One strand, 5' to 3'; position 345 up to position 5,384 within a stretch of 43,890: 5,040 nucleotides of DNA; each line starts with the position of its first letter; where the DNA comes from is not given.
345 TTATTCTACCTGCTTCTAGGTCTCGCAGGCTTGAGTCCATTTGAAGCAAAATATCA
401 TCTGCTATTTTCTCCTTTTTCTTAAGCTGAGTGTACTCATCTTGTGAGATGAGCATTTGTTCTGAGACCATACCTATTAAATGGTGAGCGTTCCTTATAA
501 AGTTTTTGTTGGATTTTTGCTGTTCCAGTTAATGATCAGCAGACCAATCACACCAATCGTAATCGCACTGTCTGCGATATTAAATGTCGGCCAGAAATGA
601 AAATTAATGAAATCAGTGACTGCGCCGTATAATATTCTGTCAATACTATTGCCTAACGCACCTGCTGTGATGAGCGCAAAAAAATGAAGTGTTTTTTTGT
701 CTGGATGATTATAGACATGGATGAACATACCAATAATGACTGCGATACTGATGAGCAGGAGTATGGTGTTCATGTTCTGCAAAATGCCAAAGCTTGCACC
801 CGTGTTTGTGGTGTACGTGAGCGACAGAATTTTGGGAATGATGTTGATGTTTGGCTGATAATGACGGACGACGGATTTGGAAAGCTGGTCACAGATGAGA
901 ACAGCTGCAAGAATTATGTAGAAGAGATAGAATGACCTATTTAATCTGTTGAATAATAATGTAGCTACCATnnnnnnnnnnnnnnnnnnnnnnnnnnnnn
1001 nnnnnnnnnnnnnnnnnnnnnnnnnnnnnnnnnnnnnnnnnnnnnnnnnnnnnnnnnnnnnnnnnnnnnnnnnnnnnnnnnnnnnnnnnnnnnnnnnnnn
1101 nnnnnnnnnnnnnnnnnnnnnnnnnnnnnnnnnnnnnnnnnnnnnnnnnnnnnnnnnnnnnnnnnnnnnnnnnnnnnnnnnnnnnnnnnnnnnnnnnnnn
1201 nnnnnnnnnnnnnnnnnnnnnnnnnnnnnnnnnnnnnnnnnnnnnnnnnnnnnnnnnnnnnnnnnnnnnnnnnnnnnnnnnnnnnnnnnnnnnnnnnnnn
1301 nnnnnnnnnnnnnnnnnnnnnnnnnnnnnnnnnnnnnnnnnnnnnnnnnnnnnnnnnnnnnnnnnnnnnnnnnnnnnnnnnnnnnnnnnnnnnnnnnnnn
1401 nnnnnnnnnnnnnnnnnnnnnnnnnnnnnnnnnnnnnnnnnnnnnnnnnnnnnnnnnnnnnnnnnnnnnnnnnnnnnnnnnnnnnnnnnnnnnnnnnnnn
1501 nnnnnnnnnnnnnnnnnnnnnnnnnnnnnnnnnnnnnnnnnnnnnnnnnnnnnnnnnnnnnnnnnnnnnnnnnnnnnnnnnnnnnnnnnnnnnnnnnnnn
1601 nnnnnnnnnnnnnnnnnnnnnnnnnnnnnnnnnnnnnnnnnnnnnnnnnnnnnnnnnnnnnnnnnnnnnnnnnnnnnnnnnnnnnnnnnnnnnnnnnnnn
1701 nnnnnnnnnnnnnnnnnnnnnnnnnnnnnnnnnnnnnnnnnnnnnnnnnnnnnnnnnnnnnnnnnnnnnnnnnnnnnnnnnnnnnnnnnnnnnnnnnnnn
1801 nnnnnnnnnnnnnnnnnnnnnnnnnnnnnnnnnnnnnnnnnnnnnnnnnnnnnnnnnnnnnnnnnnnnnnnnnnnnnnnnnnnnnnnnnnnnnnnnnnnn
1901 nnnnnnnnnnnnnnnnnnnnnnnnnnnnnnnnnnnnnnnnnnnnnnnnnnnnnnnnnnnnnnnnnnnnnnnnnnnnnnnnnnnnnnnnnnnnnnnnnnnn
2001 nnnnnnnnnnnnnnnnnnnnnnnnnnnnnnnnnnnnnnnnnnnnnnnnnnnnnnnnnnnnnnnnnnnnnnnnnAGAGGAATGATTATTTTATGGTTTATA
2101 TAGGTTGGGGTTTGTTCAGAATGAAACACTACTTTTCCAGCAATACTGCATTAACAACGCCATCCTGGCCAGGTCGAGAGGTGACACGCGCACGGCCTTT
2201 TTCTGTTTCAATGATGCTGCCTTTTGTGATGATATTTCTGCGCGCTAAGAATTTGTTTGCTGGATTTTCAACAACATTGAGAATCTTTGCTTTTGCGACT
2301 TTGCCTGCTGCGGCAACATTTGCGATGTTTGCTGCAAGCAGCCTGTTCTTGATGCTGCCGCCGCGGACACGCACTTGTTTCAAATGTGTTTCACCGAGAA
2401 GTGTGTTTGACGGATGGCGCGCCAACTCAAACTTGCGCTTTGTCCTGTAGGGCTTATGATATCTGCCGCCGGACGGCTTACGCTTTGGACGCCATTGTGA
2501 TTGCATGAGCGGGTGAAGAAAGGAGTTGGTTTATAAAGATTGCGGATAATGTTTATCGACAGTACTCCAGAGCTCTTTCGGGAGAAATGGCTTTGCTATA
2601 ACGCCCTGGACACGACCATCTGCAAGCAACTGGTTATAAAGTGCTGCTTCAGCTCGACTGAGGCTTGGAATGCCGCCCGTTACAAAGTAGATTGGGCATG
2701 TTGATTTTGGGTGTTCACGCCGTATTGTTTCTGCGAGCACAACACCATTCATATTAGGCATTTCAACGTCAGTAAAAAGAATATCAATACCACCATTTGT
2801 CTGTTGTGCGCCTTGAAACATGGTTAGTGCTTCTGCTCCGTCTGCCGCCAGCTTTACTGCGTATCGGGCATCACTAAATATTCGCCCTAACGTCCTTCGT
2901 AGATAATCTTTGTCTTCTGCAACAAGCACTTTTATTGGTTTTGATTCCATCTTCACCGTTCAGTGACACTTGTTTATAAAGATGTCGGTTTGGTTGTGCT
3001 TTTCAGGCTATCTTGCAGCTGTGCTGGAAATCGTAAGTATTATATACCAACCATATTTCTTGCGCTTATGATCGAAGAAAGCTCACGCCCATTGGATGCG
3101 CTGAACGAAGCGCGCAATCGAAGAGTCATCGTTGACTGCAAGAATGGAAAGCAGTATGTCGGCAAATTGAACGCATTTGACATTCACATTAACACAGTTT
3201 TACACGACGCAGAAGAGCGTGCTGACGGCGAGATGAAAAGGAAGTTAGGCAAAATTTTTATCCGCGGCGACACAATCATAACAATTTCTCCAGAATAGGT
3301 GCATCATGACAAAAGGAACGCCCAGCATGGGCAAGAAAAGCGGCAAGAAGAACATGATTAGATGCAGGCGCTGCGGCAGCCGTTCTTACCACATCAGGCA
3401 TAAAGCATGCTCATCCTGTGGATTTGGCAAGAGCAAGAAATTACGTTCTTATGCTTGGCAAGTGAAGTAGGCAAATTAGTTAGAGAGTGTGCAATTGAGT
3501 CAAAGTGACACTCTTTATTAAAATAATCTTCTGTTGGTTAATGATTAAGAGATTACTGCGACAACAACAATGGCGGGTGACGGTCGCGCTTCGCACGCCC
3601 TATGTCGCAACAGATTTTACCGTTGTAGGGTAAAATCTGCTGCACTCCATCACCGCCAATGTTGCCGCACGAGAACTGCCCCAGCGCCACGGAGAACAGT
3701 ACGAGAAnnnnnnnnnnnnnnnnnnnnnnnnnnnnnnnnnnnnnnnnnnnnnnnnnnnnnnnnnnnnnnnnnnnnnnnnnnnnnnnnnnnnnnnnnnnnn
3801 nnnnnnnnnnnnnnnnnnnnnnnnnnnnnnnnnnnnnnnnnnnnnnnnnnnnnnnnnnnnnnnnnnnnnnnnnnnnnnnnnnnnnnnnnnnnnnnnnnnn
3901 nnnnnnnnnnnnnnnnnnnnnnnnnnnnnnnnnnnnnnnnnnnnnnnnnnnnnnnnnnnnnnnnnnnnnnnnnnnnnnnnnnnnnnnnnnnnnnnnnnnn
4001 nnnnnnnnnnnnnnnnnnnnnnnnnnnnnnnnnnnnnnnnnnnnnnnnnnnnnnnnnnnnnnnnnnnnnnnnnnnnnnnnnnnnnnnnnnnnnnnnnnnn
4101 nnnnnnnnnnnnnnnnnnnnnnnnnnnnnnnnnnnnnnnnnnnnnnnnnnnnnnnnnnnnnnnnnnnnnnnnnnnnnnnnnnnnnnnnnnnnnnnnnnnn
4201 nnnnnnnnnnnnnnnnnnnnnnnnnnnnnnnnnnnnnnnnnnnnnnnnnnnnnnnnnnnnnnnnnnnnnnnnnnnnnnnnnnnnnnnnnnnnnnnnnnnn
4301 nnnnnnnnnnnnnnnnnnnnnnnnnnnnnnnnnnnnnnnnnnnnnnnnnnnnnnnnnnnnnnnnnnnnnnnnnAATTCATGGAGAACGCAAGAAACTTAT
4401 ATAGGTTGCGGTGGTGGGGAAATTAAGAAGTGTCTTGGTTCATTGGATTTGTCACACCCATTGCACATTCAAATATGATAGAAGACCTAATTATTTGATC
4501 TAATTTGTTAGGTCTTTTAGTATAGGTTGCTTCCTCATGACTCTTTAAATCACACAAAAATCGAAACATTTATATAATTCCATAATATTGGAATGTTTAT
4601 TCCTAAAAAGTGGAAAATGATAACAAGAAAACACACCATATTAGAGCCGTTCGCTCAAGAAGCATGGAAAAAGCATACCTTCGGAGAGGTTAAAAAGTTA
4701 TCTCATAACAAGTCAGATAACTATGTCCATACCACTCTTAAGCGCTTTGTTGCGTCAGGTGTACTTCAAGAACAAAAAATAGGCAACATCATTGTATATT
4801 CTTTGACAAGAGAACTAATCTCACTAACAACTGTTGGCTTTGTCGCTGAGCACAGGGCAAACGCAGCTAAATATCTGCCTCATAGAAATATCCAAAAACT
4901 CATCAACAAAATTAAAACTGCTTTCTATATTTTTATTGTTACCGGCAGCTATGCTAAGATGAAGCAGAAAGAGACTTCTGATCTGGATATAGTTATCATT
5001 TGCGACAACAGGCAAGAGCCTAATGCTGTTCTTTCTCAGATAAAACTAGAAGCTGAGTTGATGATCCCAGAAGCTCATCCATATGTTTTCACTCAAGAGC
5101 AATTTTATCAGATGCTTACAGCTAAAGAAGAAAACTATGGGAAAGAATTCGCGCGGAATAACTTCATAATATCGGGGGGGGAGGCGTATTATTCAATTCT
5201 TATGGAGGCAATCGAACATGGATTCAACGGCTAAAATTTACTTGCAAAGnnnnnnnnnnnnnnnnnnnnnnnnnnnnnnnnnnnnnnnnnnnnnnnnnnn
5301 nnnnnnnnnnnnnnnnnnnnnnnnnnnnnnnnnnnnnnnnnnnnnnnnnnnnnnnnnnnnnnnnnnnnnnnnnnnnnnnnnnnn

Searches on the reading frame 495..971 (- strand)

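Call 40: search_protein_families(library=pfam, max_evalue=0.001, proteins=[window:495-971:-])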
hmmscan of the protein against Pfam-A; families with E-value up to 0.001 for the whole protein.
window:495-971:- (158 aa): 1 family
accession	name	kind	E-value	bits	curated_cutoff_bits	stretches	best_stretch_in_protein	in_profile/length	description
PF01252.23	Peptidase_A8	-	1e-35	123.4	25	1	20-147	1-139/142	Signal peptidase (SPase) II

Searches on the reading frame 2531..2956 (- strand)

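Call 40: search_protein_families(library=pfam, max_evalue=0.001, proteins=[window:2531-2956:-])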
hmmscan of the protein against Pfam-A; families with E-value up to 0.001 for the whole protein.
window:2531-2956:- (141 aa): 1 family
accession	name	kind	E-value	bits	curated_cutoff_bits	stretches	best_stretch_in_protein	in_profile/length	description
PF00072.30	Response_reg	-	2.8e-17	63.3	30.2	1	10-133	1-110/111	Response regulator receiver domain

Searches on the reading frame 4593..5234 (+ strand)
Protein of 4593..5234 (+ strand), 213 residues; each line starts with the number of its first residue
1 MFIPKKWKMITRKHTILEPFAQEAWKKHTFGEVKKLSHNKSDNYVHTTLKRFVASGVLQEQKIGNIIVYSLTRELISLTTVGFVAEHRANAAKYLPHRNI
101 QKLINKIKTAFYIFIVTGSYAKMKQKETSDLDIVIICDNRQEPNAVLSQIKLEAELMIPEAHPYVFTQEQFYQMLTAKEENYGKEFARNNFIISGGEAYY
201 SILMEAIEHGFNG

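Call 40: search_protein_families(library=pfam, max_evalue=0.001, proteins=[window:4593-5234:+])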
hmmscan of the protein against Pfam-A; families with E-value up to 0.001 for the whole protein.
window:4593-5234:+ (213 aa): 2 families
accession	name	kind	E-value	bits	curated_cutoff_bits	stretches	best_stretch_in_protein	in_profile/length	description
PF18765.7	Polbeta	-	1.5e-05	25.5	26.9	1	113-156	15-55/93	Polymerase beta, Nucleotidyltransferase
PF01909.29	NTP_transf_2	-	8.8e-05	23.3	21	1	114-155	17-63/93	Nucleotidyltransferase domain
